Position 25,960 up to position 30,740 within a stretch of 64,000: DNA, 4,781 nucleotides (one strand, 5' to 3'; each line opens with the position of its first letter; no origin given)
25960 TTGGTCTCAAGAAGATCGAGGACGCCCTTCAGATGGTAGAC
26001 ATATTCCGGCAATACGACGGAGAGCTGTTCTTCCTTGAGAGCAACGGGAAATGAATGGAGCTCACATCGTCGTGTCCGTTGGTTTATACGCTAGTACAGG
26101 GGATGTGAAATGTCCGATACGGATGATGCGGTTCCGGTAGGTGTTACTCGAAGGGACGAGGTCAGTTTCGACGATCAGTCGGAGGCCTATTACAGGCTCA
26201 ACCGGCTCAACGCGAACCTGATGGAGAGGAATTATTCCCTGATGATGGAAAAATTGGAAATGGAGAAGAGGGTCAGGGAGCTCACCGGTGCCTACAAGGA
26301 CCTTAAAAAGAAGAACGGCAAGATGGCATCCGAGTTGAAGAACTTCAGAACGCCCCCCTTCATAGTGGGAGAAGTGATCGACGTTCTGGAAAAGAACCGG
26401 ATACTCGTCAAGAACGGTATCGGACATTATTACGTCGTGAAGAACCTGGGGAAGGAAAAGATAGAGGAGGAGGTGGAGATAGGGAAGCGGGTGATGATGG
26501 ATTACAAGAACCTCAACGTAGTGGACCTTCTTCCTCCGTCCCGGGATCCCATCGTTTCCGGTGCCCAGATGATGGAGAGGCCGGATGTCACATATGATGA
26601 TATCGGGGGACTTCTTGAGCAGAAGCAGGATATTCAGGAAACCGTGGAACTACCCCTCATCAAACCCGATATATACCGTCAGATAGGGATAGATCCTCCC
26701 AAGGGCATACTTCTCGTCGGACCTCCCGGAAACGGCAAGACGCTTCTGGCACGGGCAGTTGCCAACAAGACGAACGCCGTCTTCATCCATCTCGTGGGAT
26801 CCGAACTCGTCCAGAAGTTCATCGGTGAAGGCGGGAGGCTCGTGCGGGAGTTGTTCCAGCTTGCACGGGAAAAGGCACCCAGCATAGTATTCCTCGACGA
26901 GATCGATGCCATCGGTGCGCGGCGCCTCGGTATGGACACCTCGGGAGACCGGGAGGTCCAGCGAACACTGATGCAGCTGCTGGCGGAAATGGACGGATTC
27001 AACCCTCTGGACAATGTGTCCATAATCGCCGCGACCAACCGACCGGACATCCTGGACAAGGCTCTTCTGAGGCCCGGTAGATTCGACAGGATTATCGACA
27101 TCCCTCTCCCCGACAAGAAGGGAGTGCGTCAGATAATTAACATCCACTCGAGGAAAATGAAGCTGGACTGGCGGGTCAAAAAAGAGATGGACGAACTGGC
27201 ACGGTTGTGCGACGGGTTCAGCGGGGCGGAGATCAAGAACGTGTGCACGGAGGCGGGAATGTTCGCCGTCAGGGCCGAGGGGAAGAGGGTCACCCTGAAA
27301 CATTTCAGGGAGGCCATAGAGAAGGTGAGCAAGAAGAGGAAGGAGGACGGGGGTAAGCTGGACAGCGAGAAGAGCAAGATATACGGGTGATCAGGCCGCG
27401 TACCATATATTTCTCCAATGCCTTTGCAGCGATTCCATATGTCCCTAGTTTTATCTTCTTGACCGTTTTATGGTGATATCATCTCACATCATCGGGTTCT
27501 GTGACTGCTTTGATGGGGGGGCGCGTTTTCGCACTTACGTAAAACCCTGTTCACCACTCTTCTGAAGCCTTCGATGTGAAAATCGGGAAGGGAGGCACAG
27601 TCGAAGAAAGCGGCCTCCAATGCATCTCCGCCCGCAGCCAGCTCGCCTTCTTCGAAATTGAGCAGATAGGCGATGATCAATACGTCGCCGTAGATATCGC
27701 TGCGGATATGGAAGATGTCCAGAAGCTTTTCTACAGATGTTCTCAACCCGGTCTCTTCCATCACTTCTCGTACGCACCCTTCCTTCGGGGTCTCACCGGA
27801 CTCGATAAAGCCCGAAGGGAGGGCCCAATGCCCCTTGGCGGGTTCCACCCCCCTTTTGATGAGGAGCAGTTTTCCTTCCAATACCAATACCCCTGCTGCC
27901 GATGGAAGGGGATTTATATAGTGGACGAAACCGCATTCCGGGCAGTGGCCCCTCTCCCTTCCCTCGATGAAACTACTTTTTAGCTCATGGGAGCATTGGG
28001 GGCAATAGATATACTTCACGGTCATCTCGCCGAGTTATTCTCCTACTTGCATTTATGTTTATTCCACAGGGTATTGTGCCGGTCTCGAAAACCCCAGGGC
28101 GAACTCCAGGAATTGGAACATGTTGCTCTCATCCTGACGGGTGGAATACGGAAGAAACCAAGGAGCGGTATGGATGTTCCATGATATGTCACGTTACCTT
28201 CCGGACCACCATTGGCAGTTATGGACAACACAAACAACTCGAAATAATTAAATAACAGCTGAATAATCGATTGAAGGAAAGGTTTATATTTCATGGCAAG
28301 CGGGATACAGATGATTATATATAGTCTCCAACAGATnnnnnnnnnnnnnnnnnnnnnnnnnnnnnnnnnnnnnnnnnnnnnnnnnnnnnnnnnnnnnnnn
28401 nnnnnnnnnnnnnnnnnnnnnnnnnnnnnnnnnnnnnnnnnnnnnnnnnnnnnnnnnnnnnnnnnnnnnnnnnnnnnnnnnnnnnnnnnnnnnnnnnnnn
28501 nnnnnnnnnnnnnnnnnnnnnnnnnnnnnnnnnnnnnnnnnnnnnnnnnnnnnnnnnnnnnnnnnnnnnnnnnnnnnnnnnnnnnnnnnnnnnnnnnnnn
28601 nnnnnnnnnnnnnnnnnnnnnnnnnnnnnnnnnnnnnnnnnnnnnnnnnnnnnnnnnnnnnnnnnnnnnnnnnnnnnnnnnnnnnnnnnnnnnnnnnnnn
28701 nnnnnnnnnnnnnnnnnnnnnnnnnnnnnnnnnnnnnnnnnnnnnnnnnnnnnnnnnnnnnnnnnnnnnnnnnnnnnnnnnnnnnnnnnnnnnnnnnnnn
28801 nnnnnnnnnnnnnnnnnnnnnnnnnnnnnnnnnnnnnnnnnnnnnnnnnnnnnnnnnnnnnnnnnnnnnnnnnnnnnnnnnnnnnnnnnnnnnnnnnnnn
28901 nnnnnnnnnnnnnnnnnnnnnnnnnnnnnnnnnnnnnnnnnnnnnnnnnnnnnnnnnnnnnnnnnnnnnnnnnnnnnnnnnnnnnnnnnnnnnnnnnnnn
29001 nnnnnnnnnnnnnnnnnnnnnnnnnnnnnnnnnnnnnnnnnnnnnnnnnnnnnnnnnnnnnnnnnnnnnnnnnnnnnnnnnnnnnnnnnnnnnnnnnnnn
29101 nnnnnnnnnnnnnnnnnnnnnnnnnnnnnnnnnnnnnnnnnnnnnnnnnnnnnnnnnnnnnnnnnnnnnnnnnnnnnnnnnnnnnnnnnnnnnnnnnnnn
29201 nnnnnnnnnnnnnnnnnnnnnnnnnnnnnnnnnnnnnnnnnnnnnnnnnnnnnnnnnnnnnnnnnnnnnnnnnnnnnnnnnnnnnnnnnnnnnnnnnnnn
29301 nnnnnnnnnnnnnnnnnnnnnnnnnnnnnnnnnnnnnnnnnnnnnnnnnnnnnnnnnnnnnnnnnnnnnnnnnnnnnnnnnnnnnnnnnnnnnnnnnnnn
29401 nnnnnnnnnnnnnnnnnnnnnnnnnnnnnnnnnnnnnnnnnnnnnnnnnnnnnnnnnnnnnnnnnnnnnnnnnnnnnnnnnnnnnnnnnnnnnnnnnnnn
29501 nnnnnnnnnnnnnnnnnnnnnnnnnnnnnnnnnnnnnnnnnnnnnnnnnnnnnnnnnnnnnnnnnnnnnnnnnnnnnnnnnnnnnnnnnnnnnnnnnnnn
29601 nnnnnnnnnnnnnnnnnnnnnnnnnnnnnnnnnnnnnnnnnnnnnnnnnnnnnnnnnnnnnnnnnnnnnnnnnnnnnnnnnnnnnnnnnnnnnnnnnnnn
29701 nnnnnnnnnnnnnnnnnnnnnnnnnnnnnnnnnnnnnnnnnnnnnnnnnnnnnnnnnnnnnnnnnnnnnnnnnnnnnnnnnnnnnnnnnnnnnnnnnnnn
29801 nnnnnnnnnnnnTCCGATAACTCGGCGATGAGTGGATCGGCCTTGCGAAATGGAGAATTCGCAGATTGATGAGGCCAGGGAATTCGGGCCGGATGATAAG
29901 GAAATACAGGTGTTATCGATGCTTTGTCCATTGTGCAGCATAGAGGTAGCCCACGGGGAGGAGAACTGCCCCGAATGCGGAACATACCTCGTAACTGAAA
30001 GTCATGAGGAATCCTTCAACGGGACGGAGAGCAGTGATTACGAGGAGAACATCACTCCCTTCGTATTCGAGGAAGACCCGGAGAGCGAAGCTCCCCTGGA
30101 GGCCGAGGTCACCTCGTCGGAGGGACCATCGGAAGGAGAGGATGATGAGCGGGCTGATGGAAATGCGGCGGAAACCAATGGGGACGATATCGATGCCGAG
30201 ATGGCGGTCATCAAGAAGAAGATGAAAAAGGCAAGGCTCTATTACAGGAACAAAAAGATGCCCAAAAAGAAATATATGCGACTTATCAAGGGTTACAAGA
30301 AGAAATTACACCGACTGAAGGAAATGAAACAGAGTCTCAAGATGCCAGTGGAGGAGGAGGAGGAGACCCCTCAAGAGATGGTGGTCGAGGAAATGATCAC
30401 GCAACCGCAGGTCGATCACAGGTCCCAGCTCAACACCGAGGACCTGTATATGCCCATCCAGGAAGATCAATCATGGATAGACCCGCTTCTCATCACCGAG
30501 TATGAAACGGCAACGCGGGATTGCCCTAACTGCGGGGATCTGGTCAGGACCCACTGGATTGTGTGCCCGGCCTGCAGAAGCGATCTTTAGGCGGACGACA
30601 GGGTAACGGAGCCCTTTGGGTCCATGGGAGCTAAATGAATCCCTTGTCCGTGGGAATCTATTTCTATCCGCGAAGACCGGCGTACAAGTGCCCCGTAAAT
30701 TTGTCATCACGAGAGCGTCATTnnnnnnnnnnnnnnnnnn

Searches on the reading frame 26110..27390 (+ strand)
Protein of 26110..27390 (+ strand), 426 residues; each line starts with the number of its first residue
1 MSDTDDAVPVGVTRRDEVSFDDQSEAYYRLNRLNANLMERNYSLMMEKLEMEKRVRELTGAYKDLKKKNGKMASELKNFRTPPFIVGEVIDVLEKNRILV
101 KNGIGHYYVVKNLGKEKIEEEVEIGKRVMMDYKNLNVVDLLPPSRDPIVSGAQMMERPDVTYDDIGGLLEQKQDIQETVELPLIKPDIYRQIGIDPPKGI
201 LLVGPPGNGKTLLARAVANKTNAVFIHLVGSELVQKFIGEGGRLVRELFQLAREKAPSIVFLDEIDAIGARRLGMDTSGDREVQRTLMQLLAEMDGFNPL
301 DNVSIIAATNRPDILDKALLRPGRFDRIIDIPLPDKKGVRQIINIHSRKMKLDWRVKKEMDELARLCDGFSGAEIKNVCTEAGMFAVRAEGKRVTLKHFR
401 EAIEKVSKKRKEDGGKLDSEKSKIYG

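Call 60: search_protein_families(library=pfam, proteins=[window:26110-27390:+], max_evalue=0.00001)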
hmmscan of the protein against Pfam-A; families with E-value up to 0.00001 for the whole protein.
window:26110-27390:+ (426 aa): 4 families
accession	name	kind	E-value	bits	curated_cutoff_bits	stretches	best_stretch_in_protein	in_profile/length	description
PF00004.35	AAA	-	7.4e-43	146.6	21.2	1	200-333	1-131/131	ATPase family associated with various cellular activities (AAA)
PF17862.7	AAA_lid_3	-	1.9e-14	53.3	27.2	1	360-401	4-45/45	AAA+ lid domain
PF07724.20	AAA_2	-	1.1e-06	29.2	27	0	200-291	6-99/166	AAA domain (Cdc48 subfamily)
PF07728.20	AAA_5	-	7.3e-06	26.5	22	0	200-314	2-130/139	AAA domain (dynein-related subfamily)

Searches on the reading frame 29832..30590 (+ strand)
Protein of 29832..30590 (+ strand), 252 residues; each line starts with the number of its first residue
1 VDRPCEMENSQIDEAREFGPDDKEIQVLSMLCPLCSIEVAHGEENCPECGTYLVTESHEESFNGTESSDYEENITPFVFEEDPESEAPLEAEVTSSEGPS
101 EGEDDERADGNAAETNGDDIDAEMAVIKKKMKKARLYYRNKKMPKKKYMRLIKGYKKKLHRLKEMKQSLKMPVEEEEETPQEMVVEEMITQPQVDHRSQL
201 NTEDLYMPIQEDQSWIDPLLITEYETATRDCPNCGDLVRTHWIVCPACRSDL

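Call 60: search_protein_families(library=pfam, proteins=[window:29832-30590:+], max_evalue=0.00001)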
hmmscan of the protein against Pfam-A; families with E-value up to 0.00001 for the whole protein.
window:29832-30590:+ (252 aa): 2 families
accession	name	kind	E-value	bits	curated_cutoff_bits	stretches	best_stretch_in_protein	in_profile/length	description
PF12773.13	DZR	-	6.6e-07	29.8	27.3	0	229-248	25-44/45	Double zinc ribbon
PF13248.11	Zn_ribbon_3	-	1.1e-06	28.3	27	0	228-248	2-22/26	zinc-ribbon domain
